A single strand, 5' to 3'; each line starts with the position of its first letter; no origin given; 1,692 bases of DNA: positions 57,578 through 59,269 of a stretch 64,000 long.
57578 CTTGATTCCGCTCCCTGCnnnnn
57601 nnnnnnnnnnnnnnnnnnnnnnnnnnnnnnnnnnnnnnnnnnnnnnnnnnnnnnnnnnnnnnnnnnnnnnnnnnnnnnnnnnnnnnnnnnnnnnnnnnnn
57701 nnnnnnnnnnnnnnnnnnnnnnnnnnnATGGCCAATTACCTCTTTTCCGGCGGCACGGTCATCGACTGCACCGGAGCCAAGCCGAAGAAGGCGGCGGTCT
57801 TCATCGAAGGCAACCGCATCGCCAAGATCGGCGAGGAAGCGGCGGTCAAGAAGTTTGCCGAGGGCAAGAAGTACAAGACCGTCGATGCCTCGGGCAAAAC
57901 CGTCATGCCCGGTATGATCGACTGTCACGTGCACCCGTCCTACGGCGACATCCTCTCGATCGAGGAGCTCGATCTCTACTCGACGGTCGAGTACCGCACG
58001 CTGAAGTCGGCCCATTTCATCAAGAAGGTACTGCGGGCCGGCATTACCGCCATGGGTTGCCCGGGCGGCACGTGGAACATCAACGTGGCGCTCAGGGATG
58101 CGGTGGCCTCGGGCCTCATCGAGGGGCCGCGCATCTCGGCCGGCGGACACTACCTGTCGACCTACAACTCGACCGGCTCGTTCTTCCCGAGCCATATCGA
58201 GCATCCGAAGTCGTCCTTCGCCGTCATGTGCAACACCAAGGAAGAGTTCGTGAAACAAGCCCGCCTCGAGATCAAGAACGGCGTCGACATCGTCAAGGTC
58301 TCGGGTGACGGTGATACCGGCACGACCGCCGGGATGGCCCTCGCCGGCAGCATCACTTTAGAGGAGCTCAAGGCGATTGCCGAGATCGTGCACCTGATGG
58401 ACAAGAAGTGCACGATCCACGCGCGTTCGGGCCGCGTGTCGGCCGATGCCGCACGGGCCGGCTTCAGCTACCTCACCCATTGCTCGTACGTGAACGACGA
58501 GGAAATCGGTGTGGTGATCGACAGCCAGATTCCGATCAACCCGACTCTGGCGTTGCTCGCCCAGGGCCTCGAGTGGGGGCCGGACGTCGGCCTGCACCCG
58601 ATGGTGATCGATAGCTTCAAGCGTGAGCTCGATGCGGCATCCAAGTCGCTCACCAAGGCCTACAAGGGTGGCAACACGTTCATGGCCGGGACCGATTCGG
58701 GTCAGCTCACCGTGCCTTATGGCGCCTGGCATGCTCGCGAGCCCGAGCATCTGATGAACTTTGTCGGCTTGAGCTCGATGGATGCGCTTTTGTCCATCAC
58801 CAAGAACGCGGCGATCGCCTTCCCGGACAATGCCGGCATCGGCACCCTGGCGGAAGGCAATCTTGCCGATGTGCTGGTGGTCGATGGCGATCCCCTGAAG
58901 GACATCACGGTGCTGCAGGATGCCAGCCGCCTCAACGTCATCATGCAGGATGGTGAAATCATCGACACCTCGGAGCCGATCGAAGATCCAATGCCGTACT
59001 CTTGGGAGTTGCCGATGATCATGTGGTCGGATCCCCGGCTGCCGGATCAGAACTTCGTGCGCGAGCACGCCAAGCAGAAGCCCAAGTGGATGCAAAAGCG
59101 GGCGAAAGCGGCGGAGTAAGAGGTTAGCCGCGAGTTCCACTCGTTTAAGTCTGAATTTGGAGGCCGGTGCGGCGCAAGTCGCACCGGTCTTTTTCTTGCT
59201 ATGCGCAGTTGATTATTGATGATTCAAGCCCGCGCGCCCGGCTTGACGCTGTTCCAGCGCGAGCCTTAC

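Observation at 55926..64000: Array of five tandem amidohydrolase paralogs, each a self-contained promoter-leader-gene-terminator unit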

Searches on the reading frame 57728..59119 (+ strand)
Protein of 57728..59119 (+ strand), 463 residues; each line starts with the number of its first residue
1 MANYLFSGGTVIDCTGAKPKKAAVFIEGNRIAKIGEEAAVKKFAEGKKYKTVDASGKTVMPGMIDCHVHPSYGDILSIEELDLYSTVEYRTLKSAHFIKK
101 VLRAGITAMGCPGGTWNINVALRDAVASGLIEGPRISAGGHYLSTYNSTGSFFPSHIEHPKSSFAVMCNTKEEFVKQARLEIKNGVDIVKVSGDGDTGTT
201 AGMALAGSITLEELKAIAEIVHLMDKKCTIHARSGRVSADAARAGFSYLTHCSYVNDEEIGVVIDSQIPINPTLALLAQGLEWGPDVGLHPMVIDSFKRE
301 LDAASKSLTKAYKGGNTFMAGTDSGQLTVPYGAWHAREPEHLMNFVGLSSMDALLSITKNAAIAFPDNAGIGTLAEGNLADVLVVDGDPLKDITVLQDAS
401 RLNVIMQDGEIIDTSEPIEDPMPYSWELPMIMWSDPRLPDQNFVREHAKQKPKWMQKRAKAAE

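Call 4: search_protein_families(library=pfam, proteins=[window:57728-59119:+])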
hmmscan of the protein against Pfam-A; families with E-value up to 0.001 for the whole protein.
window:57728-59119:+ (463 aa): 2 families
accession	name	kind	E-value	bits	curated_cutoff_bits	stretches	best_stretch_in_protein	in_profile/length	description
PF01979.26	Amidohydro_1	-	5.8e-22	78.8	25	1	58-411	1-344/345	Amidohydrolase family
PF07969.17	Amidohydro_3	-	2.6e-08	34.2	29.7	1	50-70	1-21/472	Amidohydrolase family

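Call 5: search_protein_families(library=ncbifam, proteins=[window:57728-59119:+], max_evalue=0.01)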
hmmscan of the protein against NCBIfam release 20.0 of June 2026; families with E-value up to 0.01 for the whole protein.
window:57728-59119:+ (463 aa): 46 families (the best 25 are shown)
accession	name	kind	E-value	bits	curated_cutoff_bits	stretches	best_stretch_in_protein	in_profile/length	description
NF051886.1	XaaProDiPepCaul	equivalog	1.3e-54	185.8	500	1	16-411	13-396/398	Xaa-Pro dipeptidase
TIGR01224.1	hutI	equivalog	1.5e-15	56.9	298.15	2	21-74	3-53/377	imidazolonepropionase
NF006056.0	PRK08204.1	subfamily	2.7e-11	42.9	391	1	1-69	2-66/449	hypothetical protein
NF006689.0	PRK09237.1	equivalog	4.9e-11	41.8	371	1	4-69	5-65/383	amidohydrolase/deacetylase family metallohydrolase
TIGR02033.1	D-hydantoinase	equivalog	9.1e-09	34.8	393.25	1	5-70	2-60/454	dihydropyrimidinase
NF006679.0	PRK09228.1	subfamily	1.1e-08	34.3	351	1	21-73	31-82/433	guanine deaminase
NF006839.0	PRK09357.1-4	equivalog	1.4e-08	33.8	576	1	5-69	3-61/422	dihydroorotase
NF005540.0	PRK07203.1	equivalog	2.2e-08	33.2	444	1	7-69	5-67/444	putative aminohydrolase SsnA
NF009060.0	PRK12394.1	equivalog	2.4e-08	33.2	442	1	4-73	5-68/381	metallo-dependent hydrolase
TIGR02967.1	guan_deamin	equivalog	3.7e-08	32.8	375.4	1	22-77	7-61/401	guanine deaminase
NF005557.0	PRK07228.1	equivalog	4.8e-08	32.1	522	1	9-69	9-64/445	5'-deoxyadenosine deaminase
NF004701.0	PRK06038.1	equivalog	1e-07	31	609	1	1-71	3-67/432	N-ethylammeline chlorohydrolase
TIGR03178.1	allantoinase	equivalog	1.2e-07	30.9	357.85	1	9-69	7-59/441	allantoinase AllB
TIGR00221.1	nagA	equivalog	2e-07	30.3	225.65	1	20-74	20-69/380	N-acetylglucosamine-6-phosphate deacetylase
NF005791.0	PRK07627.1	equivalog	3.3e-07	29.6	442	1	7-66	6-60/425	dihydroorotase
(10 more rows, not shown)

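Call 58: search_dna_similar(query=window:57728-59119:+, collection=plasmids, mode=protein, max_rows=15)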
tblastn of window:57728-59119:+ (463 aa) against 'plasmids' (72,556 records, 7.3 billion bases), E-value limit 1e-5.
Records with a match: 351; places in all: 404; records where one place covers at least 80% of the query: 297.
Best place of each record, by identity: <60% 351.
By first word of the organism name: Sinorhizobium 73; Agrobacterium 39; Bacillus 30; Streptomyces 22; Pseudoalteromonas 12; Rhodococcus 11; Caballeronia 11; Novosphingobium 10; Burkholderia 10; Shinella 7; and 75 more.
By predicted mobility (MOB-suite, as given by PLSDB): non-mobilizable 179; conjugative 131; mobilizable 41.
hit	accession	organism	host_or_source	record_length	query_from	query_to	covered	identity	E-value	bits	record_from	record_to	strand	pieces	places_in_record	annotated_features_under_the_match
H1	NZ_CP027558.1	Rhodococcus rhodochrous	mixed culture,sewage tank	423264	5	416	89%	39.2%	4e-88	301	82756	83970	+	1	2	amidohydrolase family protein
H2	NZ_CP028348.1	Novosphingobium sp. THN1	cell culture,surface water of Lake Taihu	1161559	5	418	89%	33.2%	1e-61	224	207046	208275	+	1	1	record has no annotation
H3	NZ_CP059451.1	Azospirillum brasilense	Prokaryotes,soil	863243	1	409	88%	32.0%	1e-44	175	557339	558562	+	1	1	amidohydrolase family protein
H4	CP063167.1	Variovorax paradoxus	-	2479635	1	411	89%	31.1%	2e-47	182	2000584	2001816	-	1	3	amidohydrolase family protein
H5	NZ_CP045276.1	Priestia megaterium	pure culture,Paper surface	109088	5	416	89%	30.6%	1e-50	192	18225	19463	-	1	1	amidohydrolase family protein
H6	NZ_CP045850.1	Streptomyces clavuligerus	pure culture single spore ...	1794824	1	456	98%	27.1%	6e-24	113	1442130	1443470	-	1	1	none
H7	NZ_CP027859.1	Streptomyces clavuligerus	Cell culture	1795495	1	456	98%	27.1%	6e-24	113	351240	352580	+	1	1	none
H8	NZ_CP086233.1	Streptomyces clavuligerus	whole organism,soil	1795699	1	456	98%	27.1%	6e-24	113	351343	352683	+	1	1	none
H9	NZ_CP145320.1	Rhodococcus ruber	-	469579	1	417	90%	29.5%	9e-47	181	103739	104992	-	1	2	amidohydrolase family protein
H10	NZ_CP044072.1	Pseudomonas oryzihabitans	Homo sapiens,clinical isolate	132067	6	429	92%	28.7%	1e-45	177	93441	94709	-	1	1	amidohydrolase family protein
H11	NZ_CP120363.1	Chelativorans sp. AA-79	single cell,petroleum contaminated soil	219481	9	412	87%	29.8%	3e-41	164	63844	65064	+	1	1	amidohydrolase family protein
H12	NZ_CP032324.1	Azospirillum argentinense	soil sample,Agricultural field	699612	1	426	92%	28.2%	1e-39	159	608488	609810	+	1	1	amidohydrolase family protein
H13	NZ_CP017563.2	Paraburkholderia sprentiae WSM5005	Lebeckia ambigua,root nodule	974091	1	428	92%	28.1%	8e-47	181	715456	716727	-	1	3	amidohydrolase family protein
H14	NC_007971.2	Cupriavidus metallidurans CH34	-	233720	1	421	91%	28.4%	4e-43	170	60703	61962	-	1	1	amidohydrolase family protein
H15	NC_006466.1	Cupriavidus metallidurans CH34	-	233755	1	421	91%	28.4%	4e-43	170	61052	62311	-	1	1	amidohydrolase family protein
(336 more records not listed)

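Call 62: predict_structure(alignment_id=A4)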
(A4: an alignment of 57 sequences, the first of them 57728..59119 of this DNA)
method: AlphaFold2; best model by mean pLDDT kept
length: 463 residues; sequences in the alignment: 57
mean_pLDDT: 91.3   pTM: 0.90
mean pLDDT of the five models: 91.3, 90.9, 88.6, 86.9, 86.7
residues with pLDDT >= 90: 330; 70-90: 110; 50-70: 20; < 50: 3
segments of 3 or more residues with pLDDT < 50: none
pLDDT, mean of each block of 10 residues (from residue 1): 94 97 98 98 96 98 97 86 86 95 97 93 97 97 85 72 85 97 97 71 66 97 96 92 98 94 98 95 87 91 96 98 91 91 98 98 86 97 98 95 97 91 81 79 87 77 50
secondary structure, 60 per line:
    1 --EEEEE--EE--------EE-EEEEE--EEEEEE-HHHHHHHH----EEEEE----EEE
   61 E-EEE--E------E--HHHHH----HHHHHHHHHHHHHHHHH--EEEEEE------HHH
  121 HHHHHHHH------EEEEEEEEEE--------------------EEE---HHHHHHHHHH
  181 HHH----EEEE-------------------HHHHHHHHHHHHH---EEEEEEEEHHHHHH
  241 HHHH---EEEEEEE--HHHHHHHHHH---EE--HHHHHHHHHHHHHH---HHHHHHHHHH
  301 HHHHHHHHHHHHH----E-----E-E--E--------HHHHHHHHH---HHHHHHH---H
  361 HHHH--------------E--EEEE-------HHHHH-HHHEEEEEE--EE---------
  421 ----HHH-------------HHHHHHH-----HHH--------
elements in order: E3-7 E23-27 E30-35 H37-44 E49-53 E58-61 E63-65 H78-82 H87-103 E106-111 H118-128 E135-144 E165-167 H171-183 E188-191 H211-223 E227-234 H235-244 E248-254 H257-266 H274-287 H291-313 H338-346 H350-356 H360-364 E382-385 H393-397 E402-407 H441-447

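Call 65: fold_search(model_id=the predicted structure, library=pdb)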
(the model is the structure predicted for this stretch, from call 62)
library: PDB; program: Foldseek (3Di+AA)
matches with E <= 10: 1674; with E <= 0.001: 329
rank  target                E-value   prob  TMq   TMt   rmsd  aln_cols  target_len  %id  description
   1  4c65_F                2.4e-31  1.00  0.79  0.84   3.1       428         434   23  Crystal structure of A. niger ochratoxinase (released 2014-07-02)
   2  4c60_C                4.0e-31  1.00  0.78  0.83   3.1       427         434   23  Crystal structure of A. niger ochratoxinase (released 2014-07-02)
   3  3n2c_A                6.3e-31  1.00  0.79  0.89   2.6       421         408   25  Crystal structure of prolidase eah89906 complexed with n-methylphosphonate-l-proline (released 2010-06-02)
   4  4c60_B                6.3e-31  1.00  0.78  0.84   3.2       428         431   23  Crystal structure of A. niger ochratoxinase (released 2014-07-02)
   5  3be7_B                6.7e-31  1.00  0.79  0.91   2.6       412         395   23  Crystal structure of Zn-dependent arginine carboxypeptidase (released 2007-11-27)
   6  3feq_C                6.7e-31  1.00  0.79  0.89   2.7       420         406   25  Crystal structure of uncharacterized protein eah89906 (released 2008-12-16)
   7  4c60_H                7.5e-31  1.00  0.78  0.83   3.2       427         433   23  Crystal structure of A. niger ochratoxinase (released 2014-07-02)
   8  4c65_H                8.9e-31  1.00  0.78  0.84   3.2       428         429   22  Crystal structure of A. niger ochratoxinase (released 2014-07-02)
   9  4c5z_A                1.1e-30  1.00  0.78  0.83   3.1       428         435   23  Crystal structure of A. niger ochratoxinase (released 2014-07-02)
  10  3mtw                  1.1e-30  1.00  0.79  0.90   2.5       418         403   24  Crystal structure of L-Lysine, L-Arginine carboxypeptidase Cc2672 from Caulobacter Crescentus CB15 complexed with N-meth (released 2010-07-28)
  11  4c60_G                1.1e-30  1.00  0.78  0.83   3.1       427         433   23  Crystal structure of A. niger ochratoxinase (released 2014-07-02)
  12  3feq_A                1.4e-30  1.00  0.79  0.90   2.6       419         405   25  Crystal structure of uncharacterized protein eah89906 (released 2008-12-16)
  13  2qs8_B                1.5e-30  1.00  0.78  0.89   3.1       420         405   23  Crystal structure of a Xaa-Pro dipeptidase with bound methionine in the active site (released 2007-08-21)
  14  4c65_B                1.7e-30  1.00  0.78  0.84   3.2       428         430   23  Crystal structure of A. niger ochratoxinase (released 2014-07-02)
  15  4c65_G                2.1e-30  1.00  0.78  0.83   3.2       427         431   23  Crystal structure of A. niger ochratoxinase (released 2014-07-02)
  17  2qs8_A                2.7e-30  1.00  0.78  0.89   3.0       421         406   22  Crystal structure of a Xaa-Pro dipeptidase with bound methionine in the active site (released 2007-08-21)
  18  9kov_G                2.7e-30  1.00  0.73  0.88   3.2       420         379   29  Crystal structure of an amidohydrolase mutant from Thermonema (released 2025-11-26)
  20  9kov_E                3.4e-30  1.00  0.75  0.88   3.0       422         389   29  Crystal structure of an amidohydrolase mutant from Thermonema (released 2025-11-26)
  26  9kov_A                1.5e-29  1.00  0.74  0.87   3.2       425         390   29  Crystal structure of an amidohydrolase mutant from Thermonema (released 2025-11-26)
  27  9kov_B                2.1e-29  1.00  0.72  0.87   3.4       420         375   28  Crystal structure of an amidohydrolase mutant from Thermonema (released 2025-11-26)
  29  9kov_D                2.5e-29  1.00  0.71  0.88   3.2       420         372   28  Crystal structure of an amidohydrolase mutant from Thermonema (released 2025-11-26)
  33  9kov_C                1.3e-28  1.00  0.72  0.89   2.8       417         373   28  Crystal structure of an amidohydrolase mutant from Thermonema (released 2025-11-26)
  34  8ihq_A                1.3e-28  1.00  0.77  0.88   2.9       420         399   25  Cryo-EM structure of ochratoxin A-detoxifying amidohydrolase ADH3 (released 2023-08-30)
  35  9kov_H                1.9e-28  1.00  0.73  0.89   2.7       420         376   28  Crystal structure of an amidohydrolase mutant from Thermonema (released 2025-11-26)
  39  9kov_F                5.7e-28  1.00  0.73  0.88   3.1       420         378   28  Crystal structure of an amidohydrolase mutant from Thermonema (released 2025-11-26)
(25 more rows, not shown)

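Call 82: search_solved_structures(query=A4, max_evalue=1e-20, show_alignments=4)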
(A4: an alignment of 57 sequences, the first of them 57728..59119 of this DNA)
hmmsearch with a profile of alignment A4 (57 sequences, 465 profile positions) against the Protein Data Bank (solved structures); distinct sequences matched with E-value up to 1e-20: 20.
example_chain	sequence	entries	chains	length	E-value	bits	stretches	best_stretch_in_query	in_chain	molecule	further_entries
2qs8_A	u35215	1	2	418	1.1e-60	208.8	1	2-412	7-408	Xaa-Pro Dipeptidase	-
9kov_A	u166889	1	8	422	2e-59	204.7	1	3-413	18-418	trum-mut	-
3mtw_A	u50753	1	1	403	2.1e-54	188.1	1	7-415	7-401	L-Arginine carboxypeptidase Cc2672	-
8ihq_A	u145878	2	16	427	5.2e-54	186.8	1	6-413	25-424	Amidohydrolase family protein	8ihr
9l36_A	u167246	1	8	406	5.7e-54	186.7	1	6-413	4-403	Amidohydrolase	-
8ihs_A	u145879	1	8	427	2.2e-53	184.7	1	6-413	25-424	Amidohydrolase family protein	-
8j85_A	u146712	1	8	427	3.4e-53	184.1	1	6-413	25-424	Amidohydrolase family protein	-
9l2o_B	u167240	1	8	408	1.7e-52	181.8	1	7-413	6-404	Imidazolonepropionase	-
9l2t_G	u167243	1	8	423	2.3e-52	181.4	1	6-413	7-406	Amide hydrolase LlADH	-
9l6p_A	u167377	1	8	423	4.8e-51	177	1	6-413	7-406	LlADH-WT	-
8yag_A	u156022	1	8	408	5.5e-51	176.8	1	7-413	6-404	Imidazolonepropionase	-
8yak_A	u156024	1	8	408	2.2e-50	174.9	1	7-413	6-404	Imidazolonepropionase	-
2p9b_A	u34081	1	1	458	1.2e-48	169.1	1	16-401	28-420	Possible prolidase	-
3feq_A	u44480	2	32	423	1.9e-48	168.5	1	4-419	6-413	PUTATIVE AMIDOHYDROLASE | PROLIDASE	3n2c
3be7_A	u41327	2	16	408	1.4e-45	159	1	24-414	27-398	Zn-dependent arginine carboxypeptidase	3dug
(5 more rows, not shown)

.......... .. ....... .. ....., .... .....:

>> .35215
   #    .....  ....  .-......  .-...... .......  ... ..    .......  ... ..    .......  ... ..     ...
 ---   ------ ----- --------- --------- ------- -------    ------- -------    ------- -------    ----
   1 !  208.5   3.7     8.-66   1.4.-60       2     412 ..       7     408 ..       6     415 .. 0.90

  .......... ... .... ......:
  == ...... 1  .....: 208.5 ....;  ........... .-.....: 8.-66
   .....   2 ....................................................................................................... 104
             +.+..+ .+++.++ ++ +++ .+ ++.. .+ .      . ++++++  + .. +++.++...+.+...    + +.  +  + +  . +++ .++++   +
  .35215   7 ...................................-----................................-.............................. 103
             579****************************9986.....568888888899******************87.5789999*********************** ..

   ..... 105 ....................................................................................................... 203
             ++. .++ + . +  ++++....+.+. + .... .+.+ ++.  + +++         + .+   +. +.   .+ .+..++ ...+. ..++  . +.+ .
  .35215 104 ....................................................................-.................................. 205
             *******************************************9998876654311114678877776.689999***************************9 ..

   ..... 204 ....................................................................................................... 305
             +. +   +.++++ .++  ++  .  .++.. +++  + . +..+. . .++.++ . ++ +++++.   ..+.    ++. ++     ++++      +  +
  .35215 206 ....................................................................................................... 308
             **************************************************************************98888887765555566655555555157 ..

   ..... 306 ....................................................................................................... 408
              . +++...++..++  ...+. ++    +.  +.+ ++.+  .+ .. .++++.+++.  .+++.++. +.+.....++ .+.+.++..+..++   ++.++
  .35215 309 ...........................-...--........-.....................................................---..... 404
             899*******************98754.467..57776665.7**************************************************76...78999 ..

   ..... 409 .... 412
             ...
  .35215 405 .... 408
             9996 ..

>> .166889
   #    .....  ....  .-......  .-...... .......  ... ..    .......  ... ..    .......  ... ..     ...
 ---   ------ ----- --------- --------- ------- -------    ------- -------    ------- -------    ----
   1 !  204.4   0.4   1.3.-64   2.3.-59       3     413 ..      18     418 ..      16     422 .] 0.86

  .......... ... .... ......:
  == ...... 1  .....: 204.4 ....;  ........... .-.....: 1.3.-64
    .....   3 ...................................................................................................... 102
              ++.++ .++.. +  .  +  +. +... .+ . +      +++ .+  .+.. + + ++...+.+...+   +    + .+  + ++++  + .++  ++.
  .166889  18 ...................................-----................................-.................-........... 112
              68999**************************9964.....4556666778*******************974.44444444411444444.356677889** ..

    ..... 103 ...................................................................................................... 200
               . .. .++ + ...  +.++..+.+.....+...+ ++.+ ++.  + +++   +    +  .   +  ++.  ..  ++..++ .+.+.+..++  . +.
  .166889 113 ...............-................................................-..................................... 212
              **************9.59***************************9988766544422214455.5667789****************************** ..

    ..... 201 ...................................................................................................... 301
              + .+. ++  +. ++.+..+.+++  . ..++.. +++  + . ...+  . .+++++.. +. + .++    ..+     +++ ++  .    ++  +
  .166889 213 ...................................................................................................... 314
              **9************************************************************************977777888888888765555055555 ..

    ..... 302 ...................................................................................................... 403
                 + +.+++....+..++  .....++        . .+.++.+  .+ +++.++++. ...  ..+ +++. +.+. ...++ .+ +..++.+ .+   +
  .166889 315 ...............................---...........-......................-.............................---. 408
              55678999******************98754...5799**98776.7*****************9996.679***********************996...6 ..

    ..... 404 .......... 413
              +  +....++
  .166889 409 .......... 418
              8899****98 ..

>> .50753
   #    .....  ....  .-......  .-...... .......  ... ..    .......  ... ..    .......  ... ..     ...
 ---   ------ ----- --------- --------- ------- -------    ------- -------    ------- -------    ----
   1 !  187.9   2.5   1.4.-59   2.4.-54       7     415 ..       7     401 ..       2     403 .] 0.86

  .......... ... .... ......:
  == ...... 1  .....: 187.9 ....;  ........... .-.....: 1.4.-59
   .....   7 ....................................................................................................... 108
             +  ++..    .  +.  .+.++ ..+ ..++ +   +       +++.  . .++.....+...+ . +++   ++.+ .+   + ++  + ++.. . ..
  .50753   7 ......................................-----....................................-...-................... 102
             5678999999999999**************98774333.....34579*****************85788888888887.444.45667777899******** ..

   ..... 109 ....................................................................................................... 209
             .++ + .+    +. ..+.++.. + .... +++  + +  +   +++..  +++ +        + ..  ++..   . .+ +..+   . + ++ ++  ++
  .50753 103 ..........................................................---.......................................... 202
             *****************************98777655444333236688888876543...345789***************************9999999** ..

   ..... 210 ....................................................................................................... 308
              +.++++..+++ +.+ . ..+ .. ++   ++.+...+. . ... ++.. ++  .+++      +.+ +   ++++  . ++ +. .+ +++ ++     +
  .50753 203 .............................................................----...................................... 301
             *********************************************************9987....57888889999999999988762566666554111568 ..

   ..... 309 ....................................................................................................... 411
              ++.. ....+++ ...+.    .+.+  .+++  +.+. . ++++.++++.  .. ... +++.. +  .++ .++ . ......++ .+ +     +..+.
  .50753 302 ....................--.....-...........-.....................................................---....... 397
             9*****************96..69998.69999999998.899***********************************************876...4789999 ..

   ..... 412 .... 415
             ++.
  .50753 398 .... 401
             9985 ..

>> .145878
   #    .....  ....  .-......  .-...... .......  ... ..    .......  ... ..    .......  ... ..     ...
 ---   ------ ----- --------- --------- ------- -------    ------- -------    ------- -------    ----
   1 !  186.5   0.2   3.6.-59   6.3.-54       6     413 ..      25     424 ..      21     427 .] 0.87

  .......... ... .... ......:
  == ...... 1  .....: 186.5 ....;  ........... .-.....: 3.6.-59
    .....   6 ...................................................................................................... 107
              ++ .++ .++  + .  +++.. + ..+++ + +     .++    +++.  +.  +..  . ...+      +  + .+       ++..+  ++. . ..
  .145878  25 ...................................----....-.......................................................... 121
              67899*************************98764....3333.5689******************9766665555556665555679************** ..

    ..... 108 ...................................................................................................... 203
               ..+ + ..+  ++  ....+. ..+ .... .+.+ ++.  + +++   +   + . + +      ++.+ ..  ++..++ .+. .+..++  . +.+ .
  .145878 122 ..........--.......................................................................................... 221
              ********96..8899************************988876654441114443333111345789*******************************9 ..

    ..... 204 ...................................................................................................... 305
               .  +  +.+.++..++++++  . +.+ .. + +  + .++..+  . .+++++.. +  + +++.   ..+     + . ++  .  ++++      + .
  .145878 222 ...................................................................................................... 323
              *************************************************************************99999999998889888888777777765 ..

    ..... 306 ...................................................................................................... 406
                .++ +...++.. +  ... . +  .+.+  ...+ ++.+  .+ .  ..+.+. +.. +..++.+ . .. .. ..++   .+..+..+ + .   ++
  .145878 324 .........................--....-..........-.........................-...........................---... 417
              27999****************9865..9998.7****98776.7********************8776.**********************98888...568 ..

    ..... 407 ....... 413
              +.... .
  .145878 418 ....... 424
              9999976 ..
